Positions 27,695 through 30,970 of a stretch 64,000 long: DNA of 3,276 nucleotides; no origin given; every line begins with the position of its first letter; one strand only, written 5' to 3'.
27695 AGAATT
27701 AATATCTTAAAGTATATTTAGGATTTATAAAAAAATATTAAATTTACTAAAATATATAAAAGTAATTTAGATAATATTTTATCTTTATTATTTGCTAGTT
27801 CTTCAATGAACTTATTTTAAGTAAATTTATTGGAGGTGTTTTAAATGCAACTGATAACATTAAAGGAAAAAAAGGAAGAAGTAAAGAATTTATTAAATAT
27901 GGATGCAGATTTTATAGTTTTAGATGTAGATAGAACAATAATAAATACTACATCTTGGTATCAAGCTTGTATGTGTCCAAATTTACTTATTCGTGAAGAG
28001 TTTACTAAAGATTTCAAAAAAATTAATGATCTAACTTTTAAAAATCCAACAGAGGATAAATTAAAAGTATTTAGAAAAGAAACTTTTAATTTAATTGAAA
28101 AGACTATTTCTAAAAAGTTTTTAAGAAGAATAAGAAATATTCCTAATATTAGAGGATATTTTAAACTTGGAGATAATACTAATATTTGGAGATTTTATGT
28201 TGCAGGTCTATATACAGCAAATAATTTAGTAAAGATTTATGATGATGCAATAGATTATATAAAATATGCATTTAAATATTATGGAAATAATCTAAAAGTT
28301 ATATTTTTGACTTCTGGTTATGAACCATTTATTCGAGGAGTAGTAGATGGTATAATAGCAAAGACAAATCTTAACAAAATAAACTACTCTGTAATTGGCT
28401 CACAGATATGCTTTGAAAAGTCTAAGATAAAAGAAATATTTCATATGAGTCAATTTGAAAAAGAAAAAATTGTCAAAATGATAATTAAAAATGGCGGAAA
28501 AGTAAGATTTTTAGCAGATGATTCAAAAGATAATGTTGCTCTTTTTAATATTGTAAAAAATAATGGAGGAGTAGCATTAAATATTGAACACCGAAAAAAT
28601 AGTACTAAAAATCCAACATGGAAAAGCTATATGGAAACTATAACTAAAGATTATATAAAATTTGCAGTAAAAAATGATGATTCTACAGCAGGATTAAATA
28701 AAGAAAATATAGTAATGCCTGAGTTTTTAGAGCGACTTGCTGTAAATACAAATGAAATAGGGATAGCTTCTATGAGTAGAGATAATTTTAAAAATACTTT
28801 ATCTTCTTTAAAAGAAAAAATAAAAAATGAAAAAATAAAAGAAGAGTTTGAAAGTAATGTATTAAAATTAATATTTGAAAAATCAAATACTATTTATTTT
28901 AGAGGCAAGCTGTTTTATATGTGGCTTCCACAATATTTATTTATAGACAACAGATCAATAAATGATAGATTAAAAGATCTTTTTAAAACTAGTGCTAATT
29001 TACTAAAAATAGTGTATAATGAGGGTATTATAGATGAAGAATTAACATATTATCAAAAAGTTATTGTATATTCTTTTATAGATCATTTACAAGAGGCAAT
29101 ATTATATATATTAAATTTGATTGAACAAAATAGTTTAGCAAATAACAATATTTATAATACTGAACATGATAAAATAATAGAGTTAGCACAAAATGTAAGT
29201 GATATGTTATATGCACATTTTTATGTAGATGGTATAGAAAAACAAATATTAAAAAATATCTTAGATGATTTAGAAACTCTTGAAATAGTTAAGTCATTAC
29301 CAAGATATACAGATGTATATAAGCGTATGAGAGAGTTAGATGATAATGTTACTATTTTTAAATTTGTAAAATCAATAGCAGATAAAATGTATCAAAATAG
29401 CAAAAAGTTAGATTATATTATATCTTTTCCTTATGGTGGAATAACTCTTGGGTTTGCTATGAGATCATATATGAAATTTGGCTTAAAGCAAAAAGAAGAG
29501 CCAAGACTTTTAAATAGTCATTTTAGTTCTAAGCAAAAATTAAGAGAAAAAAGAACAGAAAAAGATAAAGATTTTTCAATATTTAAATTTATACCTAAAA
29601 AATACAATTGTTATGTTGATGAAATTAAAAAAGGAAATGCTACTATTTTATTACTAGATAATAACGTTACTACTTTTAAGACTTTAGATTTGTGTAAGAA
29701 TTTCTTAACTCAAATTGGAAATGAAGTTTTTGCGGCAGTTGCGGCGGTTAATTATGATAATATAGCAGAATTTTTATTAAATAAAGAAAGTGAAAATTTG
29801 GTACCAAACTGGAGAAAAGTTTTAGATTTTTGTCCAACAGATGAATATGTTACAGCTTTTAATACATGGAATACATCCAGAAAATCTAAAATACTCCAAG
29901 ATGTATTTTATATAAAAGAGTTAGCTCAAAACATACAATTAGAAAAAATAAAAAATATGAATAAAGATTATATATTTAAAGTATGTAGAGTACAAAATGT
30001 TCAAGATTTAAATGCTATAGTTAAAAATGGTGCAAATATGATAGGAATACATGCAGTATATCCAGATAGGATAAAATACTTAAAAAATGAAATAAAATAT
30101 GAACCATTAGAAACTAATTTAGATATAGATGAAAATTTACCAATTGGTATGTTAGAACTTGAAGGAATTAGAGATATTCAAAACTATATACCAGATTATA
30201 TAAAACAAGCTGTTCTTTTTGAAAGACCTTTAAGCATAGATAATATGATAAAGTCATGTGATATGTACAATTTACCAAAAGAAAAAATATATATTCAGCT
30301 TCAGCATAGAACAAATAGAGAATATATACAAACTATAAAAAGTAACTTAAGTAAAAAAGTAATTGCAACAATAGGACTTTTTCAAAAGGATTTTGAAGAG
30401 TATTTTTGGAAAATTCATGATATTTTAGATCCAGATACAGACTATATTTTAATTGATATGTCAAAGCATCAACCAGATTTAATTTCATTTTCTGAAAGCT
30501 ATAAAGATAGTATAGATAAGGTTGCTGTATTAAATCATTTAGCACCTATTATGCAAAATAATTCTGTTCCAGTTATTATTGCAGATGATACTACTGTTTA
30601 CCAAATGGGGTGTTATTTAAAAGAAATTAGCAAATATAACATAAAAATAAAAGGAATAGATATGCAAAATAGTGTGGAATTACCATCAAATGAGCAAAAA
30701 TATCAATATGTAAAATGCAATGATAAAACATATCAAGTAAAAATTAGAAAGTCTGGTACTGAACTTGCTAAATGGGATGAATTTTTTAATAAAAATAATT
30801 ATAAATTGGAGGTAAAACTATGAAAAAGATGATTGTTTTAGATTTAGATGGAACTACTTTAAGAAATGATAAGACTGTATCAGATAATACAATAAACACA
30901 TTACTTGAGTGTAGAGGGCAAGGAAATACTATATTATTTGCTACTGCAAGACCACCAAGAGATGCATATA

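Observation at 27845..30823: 992-aa protein fusing three catalytic folds, with a TrpF-like C-terminal domain retaining the catalytic-Cys position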

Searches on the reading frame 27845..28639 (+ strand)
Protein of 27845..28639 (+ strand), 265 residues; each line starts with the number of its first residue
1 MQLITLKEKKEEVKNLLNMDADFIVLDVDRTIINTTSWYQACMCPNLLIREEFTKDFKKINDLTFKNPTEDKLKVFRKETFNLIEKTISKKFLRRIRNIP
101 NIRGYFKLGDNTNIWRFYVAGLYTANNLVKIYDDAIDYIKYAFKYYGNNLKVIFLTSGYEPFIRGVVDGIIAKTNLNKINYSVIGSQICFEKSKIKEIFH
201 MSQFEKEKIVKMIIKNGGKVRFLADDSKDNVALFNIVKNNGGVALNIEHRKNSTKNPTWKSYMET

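Call 55: search_solved_structures(query=A4, max_evalue=1, show_alignments=2)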
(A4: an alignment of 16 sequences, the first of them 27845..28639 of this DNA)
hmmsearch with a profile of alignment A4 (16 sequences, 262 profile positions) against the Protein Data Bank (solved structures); distinct sequences matched with E-value up to 1: 0.

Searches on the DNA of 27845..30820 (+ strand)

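Call 46: search_rna_families(sources=[L001, L002, L003, L004, L005, L006, L007, L008], threshold=gathering)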
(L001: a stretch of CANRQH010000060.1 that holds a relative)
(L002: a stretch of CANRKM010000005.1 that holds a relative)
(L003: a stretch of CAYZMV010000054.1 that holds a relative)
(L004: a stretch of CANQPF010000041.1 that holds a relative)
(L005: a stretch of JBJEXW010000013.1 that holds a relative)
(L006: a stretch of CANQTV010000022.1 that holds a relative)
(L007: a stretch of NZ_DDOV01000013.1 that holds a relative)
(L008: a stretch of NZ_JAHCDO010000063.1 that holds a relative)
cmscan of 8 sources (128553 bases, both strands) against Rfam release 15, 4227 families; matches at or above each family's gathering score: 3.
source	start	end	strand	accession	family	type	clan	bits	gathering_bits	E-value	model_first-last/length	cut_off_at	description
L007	19614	19724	+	RF00162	SAM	Cis-reg; riboswitch;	CL00012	83.3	44.4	7.3e-18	1-108/108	no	SAM riboswitch aptamer (S box leader)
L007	20082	20192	+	RF00162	SAM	Cis-reg; riboswitch;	CL00012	82.6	44.4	1.1e-17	1-108/108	no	SAM riboswitch aptamer (S box leader)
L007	19847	19957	+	RF00162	SAM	Cis-reg; riboswitch;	CL00012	81.5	44.4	2.3e-17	1-108/108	no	SAM riboswitch aptamer (S box leader)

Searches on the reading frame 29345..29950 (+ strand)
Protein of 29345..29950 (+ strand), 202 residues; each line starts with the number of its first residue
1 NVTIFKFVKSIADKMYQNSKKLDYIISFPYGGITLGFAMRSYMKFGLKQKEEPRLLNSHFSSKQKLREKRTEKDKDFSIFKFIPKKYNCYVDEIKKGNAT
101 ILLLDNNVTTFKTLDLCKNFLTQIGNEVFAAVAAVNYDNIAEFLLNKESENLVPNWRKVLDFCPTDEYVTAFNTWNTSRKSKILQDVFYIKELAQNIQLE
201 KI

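Call 54: search_solved_structures(query=A5, max_evalue=1, show_alignments=2)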
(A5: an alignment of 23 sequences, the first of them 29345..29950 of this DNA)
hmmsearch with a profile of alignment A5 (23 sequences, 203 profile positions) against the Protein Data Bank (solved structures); distinct sequences matched with E-value up to 1: 57.
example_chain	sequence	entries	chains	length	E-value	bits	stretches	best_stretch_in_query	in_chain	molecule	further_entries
4paw_A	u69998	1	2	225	2.8e-05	26.7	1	98-133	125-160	Orotate phosphoribosyltransferase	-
4z1o_A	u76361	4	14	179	0.00019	24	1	92-134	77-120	Phosphoribosyltransferase | Purine phosphoribosyltransferase (GpT-2)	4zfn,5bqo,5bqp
4trb_A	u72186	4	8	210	0.00023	23.8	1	84-150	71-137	Purine phosphoribosyltransferase (GpT-1)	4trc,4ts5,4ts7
1vdm_A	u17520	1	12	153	0.001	21.6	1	97-136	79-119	purine phosphoribosyltransferase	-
3lpn_A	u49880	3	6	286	0.002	20.7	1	89-136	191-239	Ribose-phosphate pyrophosphokinase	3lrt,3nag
3mbi_A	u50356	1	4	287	0.0021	20.6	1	89-136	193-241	Ribose-phosphate pyrophosphokinase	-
2pry_A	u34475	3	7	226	0.0032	20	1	97-150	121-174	Orotate phosphoribosyltransferase 1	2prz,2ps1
4wml_A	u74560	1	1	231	0.0038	19.8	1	97-150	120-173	Orotate phosphoribosyltransferase 1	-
4wn3_A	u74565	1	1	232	0.0038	19.8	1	97-150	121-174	Orotate phosphoribosyltransferase 1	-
1cjb_A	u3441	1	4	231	0.01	18.4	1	99-135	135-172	PROTEIN (HYPOXANTHINE-GUANINE PHOSPHORIBOSYLTRANSFERASE)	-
9q0n_A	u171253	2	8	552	0.011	18.3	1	98-150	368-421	Amidophosphoribosyltransferase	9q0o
9q0m_A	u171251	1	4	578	0.011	18.2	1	98-150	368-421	Amidophosphoribosyltransferase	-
3ozf_A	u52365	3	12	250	0.012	18.1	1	99-135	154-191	Hypoxanthine-guanine-xanthine phosphoribosyltransferase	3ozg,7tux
2jky_A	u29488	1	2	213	0.022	17.3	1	16-127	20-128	HYPOXANTHINE-GUANINE PHOSPHORIBOSYLTRANSFERASE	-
2jkz_A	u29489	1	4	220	0.024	17.1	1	16-127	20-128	HYPOXANTHINE-GUANINE PHOSPHORIBOSYLTRANSFERASE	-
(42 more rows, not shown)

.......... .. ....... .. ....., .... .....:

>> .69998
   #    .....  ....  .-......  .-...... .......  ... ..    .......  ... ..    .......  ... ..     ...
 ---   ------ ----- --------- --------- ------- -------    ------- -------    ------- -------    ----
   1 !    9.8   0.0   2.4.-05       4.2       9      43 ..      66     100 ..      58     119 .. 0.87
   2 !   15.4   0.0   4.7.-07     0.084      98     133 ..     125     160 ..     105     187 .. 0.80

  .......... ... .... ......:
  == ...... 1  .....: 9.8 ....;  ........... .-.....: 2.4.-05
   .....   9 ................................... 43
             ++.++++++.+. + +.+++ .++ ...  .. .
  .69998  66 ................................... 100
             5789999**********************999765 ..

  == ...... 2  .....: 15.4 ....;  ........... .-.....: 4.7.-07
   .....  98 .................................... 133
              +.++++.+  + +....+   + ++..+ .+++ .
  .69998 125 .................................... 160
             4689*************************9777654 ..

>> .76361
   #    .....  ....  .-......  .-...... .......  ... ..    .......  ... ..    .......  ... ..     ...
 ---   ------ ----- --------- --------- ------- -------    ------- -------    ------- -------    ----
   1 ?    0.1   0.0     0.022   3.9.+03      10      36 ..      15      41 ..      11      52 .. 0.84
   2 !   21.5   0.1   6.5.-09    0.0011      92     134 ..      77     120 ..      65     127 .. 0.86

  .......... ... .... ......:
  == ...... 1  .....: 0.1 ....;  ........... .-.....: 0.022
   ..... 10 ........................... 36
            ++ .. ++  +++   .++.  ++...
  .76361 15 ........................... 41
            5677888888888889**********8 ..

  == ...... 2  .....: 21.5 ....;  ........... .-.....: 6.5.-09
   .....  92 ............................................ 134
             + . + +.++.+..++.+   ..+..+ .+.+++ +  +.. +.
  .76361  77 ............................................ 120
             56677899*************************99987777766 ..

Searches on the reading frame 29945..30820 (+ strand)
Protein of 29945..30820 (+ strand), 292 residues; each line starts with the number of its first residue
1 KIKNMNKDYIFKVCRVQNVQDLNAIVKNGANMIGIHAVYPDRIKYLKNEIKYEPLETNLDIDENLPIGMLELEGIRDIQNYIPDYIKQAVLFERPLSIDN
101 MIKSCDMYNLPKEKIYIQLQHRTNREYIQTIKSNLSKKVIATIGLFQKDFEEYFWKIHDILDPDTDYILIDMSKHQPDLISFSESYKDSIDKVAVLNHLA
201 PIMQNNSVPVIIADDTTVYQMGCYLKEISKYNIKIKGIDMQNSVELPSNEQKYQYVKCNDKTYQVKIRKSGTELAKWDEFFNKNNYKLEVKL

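Call 44: search_solved_structures(query=A3, max_evalue=1, show_alignments=3)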
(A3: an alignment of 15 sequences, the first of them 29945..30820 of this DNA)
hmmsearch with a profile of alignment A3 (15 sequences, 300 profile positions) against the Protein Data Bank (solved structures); distinct sequences matched with E-value up to 1: 7.
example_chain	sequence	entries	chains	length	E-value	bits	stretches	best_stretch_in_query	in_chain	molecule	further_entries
4aaj_A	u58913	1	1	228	1.8e-08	37.1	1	132-254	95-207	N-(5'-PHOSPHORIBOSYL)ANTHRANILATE ISOMERASE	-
1lbm_A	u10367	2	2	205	7.3e-06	28.6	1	14-51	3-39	PHOSPHORIBOSYL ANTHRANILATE ISOMERASE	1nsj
5lhf_A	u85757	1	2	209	1.2e-05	27.9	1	132-260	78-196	N-(5'-phosphoribosyl)anthranilate isomerase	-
5lhe_A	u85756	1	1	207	1.4e-05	27.6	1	132-260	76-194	N-(5'-phosphoribosyl)anthranilate isomerase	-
1dl3_A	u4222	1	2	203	2.2e-05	27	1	14-53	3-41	PROTEIN (PHOSPHORIBOSYLANTRANILATE ISOMERASE)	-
9lj9_B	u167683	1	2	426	0.0072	18.7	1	145-235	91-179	3-hexulose-6-phosphate synthase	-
4wui_A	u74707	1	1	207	0.4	13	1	212-255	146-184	N-(5'-phosphoribosyl)anthranilate isomerase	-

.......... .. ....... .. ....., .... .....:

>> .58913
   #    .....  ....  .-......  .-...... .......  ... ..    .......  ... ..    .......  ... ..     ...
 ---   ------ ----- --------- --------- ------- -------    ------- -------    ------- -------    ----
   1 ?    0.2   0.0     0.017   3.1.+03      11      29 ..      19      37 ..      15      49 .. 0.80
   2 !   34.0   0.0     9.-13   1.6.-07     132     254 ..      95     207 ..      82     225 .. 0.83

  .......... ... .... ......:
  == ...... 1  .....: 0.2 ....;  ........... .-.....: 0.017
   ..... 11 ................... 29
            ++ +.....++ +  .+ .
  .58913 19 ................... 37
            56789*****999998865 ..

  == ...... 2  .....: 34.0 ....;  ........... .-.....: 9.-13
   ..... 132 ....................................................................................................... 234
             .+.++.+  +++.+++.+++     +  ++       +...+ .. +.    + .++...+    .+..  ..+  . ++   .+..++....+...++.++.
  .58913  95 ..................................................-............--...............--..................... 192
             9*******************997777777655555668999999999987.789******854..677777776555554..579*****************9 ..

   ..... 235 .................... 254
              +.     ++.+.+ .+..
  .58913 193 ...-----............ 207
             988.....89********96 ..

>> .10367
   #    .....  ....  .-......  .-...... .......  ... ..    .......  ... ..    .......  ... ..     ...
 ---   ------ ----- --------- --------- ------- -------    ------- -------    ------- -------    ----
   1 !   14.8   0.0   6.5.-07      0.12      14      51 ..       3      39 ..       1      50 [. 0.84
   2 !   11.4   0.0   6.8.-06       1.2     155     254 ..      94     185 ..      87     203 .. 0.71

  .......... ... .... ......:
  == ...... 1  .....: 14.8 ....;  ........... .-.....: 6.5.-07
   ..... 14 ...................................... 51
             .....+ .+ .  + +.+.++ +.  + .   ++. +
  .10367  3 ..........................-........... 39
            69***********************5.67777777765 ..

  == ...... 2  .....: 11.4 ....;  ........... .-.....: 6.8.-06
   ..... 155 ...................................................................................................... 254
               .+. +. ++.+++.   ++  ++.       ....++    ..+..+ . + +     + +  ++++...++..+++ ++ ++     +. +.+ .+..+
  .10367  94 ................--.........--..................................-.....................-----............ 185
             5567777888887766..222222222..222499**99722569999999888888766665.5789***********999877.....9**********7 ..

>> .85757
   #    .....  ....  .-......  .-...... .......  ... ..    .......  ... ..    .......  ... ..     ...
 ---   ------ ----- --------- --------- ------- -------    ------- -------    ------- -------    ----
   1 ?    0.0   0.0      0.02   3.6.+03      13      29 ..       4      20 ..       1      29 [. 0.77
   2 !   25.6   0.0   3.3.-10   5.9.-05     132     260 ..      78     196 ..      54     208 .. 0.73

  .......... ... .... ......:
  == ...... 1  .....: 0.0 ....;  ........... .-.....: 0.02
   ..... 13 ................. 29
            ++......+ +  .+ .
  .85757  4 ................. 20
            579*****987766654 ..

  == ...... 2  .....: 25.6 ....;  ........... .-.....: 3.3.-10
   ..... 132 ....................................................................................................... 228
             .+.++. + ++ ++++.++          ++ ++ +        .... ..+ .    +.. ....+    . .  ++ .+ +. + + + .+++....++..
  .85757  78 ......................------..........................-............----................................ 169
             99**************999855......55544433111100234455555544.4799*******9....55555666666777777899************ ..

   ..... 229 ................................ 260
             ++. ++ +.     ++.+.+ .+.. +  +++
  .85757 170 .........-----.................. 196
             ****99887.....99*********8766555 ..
